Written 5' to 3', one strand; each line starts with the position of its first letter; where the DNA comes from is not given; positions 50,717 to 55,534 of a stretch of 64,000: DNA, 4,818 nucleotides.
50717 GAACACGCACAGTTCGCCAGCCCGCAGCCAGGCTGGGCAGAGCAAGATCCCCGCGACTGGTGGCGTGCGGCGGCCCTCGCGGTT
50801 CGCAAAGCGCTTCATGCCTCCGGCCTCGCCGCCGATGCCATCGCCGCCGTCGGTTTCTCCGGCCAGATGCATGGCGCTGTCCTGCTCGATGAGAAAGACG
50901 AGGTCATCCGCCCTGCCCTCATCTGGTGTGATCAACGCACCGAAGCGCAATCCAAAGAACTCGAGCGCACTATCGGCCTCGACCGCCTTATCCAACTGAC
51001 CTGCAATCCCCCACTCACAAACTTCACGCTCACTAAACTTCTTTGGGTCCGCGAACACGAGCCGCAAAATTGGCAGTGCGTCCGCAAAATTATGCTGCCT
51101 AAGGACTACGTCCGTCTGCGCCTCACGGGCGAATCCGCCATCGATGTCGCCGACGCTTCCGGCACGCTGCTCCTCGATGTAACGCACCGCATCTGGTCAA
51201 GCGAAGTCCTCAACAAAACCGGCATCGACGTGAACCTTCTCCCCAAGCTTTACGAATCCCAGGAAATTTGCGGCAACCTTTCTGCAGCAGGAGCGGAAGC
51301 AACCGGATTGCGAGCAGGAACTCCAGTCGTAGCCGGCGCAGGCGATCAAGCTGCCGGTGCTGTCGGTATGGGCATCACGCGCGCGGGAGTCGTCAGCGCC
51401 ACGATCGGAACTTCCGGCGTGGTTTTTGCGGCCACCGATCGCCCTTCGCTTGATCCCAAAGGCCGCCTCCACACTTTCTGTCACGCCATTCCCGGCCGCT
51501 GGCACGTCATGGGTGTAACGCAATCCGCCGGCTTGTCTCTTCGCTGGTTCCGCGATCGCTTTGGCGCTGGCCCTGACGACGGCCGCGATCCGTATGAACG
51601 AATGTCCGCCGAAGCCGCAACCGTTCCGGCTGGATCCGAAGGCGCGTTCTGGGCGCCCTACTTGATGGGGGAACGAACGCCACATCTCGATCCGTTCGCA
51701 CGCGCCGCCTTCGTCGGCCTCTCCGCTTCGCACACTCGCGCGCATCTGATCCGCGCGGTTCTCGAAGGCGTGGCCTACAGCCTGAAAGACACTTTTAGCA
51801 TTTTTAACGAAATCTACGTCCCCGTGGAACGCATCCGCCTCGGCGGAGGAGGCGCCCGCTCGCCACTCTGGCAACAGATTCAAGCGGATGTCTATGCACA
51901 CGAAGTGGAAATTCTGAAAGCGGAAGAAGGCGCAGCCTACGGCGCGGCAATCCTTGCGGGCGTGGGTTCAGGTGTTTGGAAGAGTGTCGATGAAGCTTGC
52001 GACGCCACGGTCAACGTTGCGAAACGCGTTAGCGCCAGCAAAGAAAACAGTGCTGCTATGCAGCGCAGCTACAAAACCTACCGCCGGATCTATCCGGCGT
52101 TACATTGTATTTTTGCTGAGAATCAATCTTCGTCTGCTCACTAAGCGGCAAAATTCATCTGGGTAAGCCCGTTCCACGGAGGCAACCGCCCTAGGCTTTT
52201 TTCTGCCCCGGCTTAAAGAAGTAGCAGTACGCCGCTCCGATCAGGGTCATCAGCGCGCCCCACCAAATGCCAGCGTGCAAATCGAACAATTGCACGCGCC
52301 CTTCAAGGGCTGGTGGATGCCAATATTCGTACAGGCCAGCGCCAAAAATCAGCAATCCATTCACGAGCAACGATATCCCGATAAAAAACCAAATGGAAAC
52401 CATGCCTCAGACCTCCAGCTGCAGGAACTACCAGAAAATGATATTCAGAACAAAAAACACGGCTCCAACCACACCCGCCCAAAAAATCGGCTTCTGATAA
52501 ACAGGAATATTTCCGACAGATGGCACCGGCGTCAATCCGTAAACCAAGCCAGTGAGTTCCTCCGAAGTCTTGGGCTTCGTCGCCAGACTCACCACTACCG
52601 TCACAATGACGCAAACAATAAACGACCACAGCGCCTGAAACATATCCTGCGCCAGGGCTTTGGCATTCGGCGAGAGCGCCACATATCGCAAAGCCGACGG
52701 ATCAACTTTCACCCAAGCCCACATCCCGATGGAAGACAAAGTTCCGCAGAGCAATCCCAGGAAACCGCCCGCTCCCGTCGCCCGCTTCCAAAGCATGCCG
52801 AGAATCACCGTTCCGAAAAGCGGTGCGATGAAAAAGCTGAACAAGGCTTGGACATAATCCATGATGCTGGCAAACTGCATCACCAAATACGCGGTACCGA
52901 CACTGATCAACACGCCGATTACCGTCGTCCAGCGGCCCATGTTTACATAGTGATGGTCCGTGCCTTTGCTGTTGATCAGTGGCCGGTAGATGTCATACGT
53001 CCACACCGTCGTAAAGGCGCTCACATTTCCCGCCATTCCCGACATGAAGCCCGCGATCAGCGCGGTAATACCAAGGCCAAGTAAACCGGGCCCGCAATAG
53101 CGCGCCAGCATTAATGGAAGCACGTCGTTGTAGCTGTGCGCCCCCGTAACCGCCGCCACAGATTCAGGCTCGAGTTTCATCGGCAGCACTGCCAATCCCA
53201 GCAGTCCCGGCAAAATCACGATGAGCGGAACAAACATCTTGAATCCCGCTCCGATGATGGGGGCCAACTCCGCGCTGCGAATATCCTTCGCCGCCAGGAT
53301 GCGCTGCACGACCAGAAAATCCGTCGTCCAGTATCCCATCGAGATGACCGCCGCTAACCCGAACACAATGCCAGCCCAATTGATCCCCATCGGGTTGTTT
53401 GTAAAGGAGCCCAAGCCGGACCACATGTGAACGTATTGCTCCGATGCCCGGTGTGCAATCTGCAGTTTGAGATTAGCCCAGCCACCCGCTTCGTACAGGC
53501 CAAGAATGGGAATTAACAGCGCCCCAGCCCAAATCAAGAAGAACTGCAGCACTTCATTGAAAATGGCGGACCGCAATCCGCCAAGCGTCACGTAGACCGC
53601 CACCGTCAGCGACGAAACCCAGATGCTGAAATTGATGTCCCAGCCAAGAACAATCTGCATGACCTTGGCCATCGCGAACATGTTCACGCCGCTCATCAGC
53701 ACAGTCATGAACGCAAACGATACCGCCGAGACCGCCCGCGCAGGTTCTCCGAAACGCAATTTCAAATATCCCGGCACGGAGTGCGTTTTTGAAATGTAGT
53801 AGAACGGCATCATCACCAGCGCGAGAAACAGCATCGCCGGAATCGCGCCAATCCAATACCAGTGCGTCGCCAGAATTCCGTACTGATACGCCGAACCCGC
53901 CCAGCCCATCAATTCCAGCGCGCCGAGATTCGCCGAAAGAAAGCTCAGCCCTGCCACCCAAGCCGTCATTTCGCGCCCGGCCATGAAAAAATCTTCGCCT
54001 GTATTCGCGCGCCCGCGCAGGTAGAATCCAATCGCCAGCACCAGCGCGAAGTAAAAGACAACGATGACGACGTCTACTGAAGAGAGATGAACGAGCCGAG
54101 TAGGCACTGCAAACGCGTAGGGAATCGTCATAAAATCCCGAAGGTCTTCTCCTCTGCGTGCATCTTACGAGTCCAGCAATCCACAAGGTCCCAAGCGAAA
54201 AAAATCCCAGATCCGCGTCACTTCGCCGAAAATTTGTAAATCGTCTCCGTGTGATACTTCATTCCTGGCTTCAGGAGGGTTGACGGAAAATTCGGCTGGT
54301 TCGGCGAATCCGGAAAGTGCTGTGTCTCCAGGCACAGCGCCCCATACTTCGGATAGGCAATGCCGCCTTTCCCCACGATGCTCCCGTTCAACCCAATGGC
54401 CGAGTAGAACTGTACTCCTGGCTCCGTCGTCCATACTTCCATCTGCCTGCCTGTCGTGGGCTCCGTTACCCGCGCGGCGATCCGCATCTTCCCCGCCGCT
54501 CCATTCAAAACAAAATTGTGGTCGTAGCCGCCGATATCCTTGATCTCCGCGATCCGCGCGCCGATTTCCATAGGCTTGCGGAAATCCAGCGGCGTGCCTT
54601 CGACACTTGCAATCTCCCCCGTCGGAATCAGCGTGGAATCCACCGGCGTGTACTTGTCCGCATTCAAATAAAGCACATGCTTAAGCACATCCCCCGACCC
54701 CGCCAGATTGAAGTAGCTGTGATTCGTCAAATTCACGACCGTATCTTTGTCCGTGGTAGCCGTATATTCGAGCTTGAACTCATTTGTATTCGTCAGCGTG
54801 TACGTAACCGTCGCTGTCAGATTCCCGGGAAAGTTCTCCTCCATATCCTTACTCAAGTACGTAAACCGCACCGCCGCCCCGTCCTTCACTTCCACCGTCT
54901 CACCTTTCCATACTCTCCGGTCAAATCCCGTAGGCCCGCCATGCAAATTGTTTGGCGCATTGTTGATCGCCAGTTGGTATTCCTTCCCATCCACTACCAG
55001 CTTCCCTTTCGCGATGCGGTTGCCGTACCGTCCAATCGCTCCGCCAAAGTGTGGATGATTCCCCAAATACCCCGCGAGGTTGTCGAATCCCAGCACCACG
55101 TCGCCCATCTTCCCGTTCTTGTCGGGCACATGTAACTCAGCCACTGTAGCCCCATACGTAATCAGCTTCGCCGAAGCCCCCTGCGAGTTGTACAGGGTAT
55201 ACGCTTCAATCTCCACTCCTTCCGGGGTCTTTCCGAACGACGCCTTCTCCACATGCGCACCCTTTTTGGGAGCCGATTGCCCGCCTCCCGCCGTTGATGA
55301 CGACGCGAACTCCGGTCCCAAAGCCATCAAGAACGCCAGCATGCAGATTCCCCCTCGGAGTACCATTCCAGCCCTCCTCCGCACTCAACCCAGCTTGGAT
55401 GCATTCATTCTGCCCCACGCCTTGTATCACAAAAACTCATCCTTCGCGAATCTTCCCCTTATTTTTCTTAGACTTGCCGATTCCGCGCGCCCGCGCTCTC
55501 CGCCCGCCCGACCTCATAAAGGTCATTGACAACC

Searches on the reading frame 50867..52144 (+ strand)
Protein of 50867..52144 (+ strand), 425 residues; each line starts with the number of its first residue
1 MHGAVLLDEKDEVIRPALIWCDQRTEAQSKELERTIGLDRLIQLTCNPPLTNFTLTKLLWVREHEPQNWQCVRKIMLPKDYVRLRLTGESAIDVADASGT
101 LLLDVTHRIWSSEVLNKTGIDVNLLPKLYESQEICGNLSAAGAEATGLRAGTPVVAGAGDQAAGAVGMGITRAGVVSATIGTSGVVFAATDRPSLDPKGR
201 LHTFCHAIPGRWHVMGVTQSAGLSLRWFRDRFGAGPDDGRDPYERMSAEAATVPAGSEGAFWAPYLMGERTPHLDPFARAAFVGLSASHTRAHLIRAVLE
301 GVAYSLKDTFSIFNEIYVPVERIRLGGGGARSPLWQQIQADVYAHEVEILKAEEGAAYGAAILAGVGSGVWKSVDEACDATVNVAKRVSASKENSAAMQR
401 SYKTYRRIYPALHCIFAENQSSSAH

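Call 11: search_protein_families(library=pfam, proteins=[window:50867-52144:+])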
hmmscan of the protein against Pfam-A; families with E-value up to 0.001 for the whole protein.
window:50867-52144:+ (425 aa): 2 families
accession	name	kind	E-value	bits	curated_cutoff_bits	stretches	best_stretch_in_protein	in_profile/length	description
PF00370.27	FGGY_N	-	1.4e-46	159.6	28.8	1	1-167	79-245/245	FGGY family of carbohydrate kinases, N-terminal domain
PF02782.22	FGGY_C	-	2.3e-37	129.2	27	1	177-366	2-196/198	FGGY family of carbohydrate kinases, C-terminal domain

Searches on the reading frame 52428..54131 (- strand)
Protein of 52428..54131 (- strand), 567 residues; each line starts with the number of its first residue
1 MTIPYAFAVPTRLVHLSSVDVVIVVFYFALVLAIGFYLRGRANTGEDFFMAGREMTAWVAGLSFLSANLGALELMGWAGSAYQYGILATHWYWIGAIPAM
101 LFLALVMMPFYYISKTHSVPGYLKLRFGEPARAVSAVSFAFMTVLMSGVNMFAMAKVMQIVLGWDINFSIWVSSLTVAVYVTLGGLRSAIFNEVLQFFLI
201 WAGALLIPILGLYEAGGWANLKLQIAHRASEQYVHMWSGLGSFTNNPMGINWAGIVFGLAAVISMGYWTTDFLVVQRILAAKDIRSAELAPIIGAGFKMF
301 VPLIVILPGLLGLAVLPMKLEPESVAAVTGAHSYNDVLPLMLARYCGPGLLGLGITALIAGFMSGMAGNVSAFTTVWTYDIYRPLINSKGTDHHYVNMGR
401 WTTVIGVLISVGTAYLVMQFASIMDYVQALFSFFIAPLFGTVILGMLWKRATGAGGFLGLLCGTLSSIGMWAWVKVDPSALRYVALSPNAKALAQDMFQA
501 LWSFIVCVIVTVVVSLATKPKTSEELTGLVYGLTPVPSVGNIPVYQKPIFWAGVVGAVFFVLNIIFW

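Call 11: search_protein_families(library=pfam, proteins=[window:52428-54131:-])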
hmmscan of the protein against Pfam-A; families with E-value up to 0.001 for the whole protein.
window:52428-54131:- (567 aa): 1 family
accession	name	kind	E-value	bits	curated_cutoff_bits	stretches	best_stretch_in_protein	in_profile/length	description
PF00474.23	SSF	-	7.4e-53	180.3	22.8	1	48-463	1-406/406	Sodium:solute symporter family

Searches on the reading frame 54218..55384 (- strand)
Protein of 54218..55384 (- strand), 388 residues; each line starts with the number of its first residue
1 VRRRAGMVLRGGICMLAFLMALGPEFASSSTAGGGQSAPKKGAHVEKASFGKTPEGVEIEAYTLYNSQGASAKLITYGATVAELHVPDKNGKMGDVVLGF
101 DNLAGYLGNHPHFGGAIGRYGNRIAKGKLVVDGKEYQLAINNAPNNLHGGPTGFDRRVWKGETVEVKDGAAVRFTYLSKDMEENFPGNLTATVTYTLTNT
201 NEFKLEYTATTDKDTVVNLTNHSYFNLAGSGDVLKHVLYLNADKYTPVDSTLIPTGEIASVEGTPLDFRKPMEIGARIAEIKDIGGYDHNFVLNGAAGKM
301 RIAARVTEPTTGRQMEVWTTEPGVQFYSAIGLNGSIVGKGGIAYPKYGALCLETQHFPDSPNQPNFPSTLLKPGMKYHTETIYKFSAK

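Call 11: search_protein_families(library=pfam, proteins=[window:54218-55384:-])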
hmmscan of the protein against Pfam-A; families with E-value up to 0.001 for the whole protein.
window:54218-55384:- (388 aa): 1 family
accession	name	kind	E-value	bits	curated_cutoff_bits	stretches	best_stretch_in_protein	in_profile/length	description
PF01263.26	Aldose_epim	-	8.4e-94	314.7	27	1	61-384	2-299/299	Aldose 1-epimerase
